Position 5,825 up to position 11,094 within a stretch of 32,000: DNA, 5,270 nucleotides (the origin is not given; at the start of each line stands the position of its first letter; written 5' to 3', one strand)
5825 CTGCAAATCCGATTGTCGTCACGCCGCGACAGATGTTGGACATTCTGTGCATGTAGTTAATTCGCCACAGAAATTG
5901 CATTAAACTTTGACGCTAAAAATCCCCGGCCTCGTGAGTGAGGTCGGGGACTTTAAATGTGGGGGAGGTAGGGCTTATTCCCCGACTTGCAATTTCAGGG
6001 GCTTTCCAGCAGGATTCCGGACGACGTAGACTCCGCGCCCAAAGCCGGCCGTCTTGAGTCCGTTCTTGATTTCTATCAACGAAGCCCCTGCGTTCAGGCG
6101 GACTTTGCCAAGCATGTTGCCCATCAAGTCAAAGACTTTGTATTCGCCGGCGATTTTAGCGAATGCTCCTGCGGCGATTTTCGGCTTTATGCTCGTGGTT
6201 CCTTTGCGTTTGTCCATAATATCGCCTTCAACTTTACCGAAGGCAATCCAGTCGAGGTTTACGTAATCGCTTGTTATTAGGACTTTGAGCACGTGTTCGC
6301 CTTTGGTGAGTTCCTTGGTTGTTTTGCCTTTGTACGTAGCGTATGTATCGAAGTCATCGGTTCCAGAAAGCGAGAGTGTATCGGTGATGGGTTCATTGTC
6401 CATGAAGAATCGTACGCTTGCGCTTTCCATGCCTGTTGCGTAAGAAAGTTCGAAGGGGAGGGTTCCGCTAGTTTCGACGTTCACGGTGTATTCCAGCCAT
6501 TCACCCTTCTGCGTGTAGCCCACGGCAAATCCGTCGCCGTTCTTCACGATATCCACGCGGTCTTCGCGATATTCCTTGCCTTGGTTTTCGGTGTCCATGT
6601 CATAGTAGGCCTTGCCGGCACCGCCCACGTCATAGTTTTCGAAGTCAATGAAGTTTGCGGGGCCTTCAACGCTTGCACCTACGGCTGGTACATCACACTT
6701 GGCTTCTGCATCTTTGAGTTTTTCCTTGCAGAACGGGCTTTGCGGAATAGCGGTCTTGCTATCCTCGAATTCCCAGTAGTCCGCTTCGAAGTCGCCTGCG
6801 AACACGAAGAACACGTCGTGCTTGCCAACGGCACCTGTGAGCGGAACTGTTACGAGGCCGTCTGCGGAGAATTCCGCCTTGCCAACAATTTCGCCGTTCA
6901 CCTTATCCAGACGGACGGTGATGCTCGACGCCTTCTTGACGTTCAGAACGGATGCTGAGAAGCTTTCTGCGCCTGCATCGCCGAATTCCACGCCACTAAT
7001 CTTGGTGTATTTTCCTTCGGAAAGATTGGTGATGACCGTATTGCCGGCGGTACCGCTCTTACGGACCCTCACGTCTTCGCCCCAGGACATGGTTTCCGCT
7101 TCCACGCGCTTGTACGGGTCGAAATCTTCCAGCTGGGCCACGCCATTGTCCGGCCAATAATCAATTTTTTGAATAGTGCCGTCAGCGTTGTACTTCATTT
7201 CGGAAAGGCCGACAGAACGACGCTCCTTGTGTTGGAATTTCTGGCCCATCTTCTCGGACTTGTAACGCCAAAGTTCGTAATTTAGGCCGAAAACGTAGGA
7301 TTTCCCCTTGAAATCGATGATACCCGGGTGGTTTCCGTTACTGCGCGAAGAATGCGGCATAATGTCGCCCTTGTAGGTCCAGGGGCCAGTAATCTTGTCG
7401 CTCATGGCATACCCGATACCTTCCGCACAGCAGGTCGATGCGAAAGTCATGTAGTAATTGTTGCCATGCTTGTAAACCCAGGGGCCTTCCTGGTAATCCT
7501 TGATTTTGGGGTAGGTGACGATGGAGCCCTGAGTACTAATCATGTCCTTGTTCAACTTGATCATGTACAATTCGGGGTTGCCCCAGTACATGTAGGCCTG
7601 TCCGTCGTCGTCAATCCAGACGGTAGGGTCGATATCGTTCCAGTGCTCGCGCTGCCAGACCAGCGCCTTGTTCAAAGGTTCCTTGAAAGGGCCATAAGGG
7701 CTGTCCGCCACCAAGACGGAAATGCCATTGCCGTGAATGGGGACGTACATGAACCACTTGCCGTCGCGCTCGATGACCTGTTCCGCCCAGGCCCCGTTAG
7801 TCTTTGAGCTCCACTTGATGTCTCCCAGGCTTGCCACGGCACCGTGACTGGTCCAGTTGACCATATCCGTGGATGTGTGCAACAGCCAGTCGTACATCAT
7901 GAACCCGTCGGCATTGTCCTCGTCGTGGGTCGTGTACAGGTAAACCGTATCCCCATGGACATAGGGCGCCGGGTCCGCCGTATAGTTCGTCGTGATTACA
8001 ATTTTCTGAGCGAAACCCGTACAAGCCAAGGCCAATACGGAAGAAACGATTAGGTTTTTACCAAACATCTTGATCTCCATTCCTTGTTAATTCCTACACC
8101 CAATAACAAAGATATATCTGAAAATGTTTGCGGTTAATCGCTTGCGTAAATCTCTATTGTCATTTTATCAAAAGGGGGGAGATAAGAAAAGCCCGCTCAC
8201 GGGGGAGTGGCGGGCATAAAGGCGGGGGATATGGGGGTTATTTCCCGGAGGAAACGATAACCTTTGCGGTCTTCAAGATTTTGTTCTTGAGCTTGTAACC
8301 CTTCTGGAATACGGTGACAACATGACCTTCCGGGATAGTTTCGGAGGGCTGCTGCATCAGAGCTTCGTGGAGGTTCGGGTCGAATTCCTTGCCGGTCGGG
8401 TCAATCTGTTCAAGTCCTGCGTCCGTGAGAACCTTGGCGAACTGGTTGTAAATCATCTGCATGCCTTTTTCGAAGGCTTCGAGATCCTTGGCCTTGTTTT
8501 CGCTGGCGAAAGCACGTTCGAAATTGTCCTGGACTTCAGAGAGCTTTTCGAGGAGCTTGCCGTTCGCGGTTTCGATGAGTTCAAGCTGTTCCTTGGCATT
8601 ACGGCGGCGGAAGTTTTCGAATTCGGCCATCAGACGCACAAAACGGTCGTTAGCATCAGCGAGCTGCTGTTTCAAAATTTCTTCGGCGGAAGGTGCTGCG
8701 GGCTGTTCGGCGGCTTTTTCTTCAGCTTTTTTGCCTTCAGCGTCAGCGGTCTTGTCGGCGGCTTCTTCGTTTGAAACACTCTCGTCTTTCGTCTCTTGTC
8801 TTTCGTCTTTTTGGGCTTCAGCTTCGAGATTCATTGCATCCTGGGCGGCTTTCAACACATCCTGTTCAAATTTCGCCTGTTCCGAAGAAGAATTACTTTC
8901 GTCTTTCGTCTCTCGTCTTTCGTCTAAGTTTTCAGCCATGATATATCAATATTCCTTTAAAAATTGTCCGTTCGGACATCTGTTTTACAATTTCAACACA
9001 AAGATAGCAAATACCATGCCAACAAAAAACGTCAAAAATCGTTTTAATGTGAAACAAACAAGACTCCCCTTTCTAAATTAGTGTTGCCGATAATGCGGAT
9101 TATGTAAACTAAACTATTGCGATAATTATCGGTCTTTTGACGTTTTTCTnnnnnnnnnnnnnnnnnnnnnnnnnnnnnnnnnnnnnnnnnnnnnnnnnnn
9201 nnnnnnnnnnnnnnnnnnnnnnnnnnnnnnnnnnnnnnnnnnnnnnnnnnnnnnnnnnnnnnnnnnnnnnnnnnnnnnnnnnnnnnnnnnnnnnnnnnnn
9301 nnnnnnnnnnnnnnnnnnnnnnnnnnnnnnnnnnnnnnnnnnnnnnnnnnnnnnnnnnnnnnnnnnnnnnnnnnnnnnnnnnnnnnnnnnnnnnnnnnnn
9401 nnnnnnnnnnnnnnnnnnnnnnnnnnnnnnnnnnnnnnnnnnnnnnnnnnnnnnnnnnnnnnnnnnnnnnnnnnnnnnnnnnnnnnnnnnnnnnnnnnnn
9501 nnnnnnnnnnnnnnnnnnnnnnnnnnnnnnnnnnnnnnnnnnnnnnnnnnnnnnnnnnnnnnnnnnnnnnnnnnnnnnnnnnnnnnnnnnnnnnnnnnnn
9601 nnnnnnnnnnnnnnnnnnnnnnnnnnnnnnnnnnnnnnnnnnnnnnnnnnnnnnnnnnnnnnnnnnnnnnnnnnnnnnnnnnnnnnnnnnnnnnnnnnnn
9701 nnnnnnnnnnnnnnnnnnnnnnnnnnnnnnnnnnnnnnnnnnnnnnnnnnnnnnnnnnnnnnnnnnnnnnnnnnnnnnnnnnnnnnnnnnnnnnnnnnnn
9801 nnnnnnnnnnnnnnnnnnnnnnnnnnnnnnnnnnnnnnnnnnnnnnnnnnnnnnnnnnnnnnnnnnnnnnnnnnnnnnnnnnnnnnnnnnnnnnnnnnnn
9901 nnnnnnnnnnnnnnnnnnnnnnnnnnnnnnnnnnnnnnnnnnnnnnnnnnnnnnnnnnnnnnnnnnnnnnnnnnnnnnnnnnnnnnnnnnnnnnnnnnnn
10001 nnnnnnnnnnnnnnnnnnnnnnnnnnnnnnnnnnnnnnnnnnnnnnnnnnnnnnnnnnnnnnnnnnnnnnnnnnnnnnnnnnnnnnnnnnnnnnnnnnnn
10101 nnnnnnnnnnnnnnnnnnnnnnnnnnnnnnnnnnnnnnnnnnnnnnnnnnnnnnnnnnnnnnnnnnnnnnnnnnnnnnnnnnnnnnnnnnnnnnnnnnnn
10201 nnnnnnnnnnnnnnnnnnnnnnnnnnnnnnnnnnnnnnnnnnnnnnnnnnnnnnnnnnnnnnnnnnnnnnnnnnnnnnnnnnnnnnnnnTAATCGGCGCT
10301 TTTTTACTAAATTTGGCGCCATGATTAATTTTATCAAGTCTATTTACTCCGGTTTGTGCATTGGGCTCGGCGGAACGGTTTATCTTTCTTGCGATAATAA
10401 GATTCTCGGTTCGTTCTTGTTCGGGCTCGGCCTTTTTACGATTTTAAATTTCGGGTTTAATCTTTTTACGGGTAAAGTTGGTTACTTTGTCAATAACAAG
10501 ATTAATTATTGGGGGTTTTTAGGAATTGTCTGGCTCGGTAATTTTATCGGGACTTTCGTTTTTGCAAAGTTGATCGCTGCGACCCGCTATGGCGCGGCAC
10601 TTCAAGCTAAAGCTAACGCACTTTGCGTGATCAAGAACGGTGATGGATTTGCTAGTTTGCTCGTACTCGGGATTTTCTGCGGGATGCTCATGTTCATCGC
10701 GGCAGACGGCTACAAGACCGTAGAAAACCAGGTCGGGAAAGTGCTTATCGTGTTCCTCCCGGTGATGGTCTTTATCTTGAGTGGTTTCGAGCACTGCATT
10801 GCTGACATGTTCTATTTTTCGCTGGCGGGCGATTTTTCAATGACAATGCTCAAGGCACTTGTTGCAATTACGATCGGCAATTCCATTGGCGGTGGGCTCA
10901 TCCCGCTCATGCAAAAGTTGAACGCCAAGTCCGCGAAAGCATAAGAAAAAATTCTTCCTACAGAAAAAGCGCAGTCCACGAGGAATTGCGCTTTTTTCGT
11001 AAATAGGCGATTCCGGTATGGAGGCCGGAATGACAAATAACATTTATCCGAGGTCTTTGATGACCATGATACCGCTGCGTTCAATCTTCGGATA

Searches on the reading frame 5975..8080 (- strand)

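Call 6: search_protein_families(library=pfam, proteins=[window:5975-8080:-])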
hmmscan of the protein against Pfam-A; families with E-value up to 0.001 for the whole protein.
window:5975-8080:- (701 aa): 3 families
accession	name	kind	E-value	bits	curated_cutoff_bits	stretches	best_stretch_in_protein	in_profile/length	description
PF04616.20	Glyco_hydro_43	-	5e-41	141.4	32.2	1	28-303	4-288/288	Glycosyl hydrolases family 43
PF03422.21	CBM_6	-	6.2e-30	104.5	28.9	2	507-616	9-125/125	Carbohydrate binding module (family 6)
PF18099.7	CBM_35_2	-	5e-11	43.1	23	1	509-612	5-110/112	Carbohydrate binding module (family 35)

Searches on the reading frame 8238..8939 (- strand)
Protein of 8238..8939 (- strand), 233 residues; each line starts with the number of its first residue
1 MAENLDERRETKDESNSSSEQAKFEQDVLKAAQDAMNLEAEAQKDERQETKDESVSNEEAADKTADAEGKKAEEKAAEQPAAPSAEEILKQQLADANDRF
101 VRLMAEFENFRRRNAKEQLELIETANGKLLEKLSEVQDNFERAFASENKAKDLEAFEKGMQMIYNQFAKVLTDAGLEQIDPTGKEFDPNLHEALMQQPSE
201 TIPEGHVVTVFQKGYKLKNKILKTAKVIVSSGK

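Call 6: search_protein_families(library=pfam, proteins=[window:8238-8939:-])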
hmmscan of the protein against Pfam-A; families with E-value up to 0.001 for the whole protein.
window:8238-8939:- (233 aa): 1 family
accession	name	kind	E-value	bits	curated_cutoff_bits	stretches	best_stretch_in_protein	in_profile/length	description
PF01025.24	GrpE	-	4.2e-45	153.8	25.8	1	73-230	7-164/165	GrpE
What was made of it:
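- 8238..8939 (-): grpE (233 aa). Its 5' UTR carries a small hairpin at 8965-8978. Pfam GrpE, E = 4e-45 (call 6).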

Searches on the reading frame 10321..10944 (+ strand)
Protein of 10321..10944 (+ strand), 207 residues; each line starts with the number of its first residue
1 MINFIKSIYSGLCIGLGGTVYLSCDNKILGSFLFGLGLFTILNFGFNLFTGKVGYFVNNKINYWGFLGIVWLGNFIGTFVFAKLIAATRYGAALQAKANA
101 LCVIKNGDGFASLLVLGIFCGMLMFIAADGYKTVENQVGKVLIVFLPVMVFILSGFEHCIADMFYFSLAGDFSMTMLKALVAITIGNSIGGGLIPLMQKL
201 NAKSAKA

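Call 6: search_protein_families(library=pfam, proteins=[window:10321-10944:+])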
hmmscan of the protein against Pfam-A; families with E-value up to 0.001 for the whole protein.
window:10321-10944:+ (207 aa): 1 family
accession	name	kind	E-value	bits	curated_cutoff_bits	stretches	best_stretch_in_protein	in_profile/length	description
PF01226.23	Form_Nir_trans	-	2.3e-30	106.2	34.6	1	4-194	22-233/240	Formate/nitrite transporter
